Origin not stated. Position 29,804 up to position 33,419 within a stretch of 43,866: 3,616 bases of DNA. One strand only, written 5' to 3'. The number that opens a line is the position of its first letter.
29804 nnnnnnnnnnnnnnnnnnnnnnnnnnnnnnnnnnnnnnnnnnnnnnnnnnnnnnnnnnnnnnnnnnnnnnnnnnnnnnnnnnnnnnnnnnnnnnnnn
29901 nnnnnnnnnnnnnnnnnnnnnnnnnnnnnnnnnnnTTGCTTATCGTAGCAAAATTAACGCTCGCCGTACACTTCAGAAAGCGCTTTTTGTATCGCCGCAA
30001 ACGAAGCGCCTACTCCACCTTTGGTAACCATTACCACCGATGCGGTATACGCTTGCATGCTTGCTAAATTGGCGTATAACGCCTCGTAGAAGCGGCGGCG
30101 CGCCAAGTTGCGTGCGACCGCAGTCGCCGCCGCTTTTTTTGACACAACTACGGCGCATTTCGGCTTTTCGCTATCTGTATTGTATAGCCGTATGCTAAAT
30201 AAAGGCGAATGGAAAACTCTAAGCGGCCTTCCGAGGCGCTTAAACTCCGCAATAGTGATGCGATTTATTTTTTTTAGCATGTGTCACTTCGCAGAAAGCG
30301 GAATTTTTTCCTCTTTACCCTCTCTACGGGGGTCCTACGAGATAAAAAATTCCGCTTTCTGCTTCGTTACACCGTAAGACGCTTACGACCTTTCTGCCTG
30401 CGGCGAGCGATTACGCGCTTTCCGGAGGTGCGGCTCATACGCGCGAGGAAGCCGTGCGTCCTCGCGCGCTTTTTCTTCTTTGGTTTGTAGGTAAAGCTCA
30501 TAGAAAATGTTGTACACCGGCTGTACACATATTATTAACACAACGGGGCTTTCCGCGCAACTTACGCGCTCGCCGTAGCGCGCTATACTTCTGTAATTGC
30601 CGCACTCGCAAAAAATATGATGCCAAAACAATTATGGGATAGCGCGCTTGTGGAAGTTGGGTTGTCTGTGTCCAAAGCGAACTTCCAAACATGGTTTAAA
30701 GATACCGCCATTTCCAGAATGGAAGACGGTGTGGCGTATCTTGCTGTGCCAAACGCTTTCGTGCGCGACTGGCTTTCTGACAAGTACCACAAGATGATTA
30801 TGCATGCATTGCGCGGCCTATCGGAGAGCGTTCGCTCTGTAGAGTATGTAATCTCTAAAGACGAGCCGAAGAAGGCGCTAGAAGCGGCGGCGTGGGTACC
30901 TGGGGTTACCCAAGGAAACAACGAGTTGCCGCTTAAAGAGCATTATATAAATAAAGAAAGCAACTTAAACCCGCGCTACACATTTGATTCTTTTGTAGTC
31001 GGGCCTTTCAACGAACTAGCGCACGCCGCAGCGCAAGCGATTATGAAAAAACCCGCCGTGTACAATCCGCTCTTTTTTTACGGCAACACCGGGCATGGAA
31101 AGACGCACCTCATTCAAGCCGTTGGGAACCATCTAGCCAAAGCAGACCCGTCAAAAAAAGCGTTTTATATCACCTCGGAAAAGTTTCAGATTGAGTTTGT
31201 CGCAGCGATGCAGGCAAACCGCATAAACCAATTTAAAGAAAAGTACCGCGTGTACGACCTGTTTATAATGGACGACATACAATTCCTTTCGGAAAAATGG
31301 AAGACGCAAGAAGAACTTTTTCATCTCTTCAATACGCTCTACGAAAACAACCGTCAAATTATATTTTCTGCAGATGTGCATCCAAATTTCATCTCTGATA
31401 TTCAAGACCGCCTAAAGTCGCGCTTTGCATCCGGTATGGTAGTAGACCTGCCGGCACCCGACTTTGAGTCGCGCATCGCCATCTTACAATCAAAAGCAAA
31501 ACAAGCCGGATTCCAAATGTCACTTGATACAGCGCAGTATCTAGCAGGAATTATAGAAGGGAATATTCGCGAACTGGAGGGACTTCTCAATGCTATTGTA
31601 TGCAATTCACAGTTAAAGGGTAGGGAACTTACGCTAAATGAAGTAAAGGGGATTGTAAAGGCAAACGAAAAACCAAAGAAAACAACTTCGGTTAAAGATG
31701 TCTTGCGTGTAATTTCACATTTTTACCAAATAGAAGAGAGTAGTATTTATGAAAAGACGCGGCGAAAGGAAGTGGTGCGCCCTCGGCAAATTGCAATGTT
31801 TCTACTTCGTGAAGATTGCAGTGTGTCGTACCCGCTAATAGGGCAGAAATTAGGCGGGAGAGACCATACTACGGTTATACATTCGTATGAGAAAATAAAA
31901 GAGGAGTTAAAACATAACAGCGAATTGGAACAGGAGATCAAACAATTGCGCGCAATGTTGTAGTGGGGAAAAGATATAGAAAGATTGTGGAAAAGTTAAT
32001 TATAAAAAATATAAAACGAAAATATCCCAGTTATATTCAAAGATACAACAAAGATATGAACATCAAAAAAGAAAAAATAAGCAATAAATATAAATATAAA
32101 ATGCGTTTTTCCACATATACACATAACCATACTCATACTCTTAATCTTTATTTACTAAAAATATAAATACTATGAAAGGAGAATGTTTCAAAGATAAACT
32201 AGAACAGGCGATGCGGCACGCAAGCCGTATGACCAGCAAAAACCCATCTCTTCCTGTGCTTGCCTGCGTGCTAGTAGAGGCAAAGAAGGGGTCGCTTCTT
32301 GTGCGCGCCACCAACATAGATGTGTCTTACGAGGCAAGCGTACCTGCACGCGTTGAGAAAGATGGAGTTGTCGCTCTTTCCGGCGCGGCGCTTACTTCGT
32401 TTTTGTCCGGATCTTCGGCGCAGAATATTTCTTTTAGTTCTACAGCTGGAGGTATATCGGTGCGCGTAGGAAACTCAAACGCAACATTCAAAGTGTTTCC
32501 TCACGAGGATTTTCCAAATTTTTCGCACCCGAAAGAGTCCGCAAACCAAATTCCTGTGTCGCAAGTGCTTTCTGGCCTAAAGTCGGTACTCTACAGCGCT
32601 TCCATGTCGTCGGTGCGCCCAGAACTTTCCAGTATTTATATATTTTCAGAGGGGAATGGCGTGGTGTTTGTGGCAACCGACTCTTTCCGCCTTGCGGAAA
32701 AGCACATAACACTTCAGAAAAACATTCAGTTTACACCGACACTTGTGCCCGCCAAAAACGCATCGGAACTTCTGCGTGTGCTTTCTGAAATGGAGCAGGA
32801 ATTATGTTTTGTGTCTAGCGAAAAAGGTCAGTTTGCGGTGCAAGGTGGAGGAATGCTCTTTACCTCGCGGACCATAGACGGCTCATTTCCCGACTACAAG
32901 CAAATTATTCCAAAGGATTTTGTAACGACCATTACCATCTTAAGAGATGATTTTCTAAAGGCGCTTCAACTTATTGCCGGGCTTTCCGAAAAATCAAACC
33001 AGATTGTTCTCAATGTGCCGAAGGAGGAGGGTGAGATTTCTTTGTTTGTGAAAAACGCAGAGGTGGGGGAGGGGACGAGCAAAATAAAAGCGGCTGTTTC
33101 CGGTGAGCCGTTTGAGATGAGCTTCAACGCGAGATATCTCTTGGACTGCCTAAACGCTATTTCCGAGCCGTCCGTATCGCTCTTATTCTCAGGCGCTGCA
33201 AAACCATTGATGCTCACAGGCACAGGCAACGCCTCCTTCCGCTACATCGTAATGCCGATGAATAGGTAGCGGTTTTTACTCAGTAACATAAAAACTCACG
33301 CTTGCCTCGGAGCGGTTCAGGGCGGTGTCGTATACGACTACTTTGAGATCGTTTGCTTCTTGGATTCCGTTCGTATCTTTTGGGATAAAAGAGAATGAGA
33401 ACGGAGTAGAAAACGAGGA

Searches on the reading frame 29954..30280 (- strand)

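Call 48: search_protein_families(library=pfam, proteins=[window:29954-30280:-])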
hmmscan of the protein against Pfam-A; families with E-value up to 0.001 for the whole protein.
window:29954-30280:- (108 aa): 1 family
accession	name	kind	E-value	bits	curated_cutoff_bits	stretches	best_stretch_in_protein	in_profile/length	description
PF00825.24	Ribonuclease_P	-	5.4e-14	52.6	22.3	1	10-105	10-105/109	Ribonuclease P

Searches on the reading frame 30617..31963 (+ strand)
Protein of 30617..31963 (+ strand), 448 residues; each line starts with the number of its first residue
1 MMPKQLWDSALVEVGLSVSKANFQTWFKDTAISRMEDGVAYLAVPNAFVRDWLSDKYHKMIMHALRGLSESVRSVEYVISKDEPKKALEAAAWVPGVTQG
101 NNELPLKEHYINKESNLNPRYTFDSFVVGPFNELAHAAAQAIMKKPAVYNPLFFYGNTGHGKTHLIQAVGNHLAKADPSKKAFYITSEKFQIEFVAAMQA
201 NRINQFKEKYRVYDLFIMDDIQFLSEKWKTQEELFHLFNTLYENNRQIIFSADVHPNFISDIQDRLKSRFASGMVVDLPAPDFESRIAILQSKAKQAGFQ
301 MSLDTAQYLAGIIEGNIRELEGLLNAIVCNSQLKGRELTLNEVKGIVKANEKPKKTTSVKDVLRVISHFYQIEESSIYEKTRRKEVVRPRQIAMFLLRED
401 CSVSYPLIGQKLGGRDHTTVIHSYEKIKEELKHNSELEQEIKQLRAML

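Call 48: search_protein_families(library=pfam, proteins=[window:30617-31963:+])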
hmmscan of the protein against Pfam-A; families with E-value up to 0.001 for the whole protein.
window:30617-31963:+ (448 aa): 7 families
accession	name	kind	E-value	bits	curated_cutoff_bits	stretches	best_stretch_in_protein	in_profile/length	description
PF00308.24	Bac_DnaA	-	1.1e-61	208.1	23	1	117-277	1-162/162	Bacterial DnaA ATPAse domain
PF08299.17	Bac_DnaA_C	-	3.4e-23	81.9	31.5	1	360-427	2-69/69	Bacterial dnaA protein helix-turn-helix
PF11638.13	DnaA_N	-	5.1e-14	52.2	24.6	1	5-66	2-64/65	DnaA N-terminal domain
PF01695.23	IstB_IS21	-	1.9e-07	31.3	24.1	1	152-252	95-193/238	IstB-like ATP binding protein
PF22688.2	Hda_lid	-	2.4e-05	24.7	27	1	285-344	3-62/65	Hda, lid domain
PF13401.12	AAA_22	-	0.00022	22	27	0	152-239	8-109/130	AAA domain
PF00004.35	AAA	-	0.00033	21.5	21.2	1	153-270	2-123/131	ATPase family associated with various cellular activities (AAA)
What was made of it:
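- On ParABS centromere (parS): dnaA lies at 30617, about 28 kb from the array (call 48).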

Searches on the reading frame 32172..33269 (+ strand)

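Call 48: search_protein_families(library=pfam, proteins=[window:32172-33269:+])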
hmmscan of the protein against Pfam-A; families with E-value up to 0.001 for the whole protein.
window:32172-33269:+ (365 aa): 3 families
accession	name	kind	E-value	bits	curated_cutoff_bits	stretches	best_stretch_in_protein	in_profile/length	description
PF02768.20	DNA_pol3_beta_3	-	4.2e-26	91.6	27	1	243-363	1-120/121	DNA polymerase III beta subunit, C-terminal domain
PF00712.24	DNA_pol3_beta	-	1.2e-24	87.2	24.4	2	4-117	4-119/120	DNA polymerase III beta subunit, N-terminal domain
PF02767.21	DNA_pol3_beta_2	-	5.6e-19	69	27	1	128-241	3-116/116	DNA polymerase III beta subunit, central domain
